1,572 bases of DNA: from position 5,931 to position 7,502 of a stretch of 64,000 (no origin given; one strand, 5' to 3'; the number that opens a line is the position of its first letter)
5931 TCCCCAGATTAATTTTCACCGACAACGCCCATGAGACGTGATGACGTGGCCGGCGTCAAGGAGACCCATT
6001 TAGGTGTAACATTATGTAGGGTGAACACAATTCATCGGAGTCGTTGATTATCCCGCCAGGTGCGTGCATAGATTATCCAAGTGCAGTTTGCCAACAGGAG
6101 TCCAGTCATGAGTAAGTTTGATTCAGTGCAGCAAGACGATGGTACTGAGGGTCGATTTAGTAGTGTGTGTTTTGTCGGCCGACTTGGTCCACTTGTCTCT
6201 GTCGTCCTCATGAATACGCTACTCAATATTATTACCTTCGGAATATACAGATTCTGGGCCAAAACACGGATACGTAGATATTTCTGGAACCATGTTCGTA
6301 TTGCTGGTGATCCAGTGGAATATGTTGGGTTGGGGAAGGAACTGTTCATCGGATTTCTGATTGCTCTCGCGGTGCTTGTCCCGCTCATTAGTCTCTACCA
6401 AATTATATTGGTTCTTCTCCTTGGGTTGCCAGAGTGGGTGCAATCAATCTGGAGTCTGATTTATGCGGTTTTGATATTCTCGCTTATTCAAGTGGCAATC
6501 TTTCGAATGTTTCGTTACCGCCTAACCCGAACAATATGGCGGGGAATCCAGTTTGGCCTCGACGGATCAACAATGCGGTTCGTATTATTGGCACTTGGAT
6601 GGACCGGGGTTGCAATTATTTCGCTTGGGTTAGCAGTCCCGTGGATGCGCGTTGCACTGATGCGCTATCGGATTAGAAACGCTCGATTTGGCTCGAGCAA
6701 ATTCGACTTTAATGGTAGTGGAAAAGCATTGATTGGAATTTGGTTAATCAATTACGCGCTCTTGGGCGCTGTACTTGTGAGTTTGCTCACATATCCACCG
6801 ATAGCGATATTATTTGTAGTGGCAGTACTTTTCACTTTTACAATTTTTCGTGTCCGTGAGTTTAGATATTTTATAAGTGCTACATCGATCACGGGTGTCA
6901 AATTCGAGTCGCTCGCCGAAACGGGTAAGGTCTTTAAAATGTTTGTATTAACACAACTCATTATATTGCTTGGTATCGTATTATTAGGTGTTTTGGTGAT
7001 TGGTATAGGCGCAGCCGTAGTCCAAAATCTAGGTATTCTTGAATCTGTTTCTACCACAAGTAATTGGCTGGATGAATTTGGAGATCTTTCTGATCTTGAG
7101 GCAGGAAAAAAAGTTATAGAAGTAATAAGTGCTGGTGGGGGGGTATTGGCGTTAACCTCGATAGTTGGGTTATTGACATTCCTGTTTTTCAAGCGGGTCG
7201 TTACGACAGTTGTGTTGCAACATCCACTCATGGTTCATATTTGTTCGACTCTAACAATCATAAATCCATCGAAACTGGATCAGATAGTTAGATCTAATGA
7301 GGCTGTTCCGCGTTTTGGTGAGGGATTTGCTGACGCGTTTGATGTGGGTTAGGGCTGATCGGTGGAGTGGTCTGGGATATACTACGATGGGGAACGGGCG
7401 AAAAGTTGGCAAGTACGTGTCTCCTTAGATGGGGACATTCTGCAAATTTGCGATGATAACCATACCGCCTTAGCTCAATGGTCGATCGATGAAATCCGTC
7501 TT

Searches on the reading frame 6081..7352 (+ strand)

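Call 82: search_protein_families(library=pfam, proteins=[window:6081-7352:+], max_evalue=1e-8)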
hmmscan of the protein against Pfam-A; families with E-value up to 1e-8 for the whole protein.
window:6081-7352:+ (423 aa): 1 family
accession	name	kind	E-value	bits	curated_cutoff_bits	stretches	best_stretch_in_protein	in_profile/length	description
PF05987.18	DUF898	-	1.1e-58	199.4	28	1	29-419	4-336/336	Bacterial protein of unknown function (DUF898)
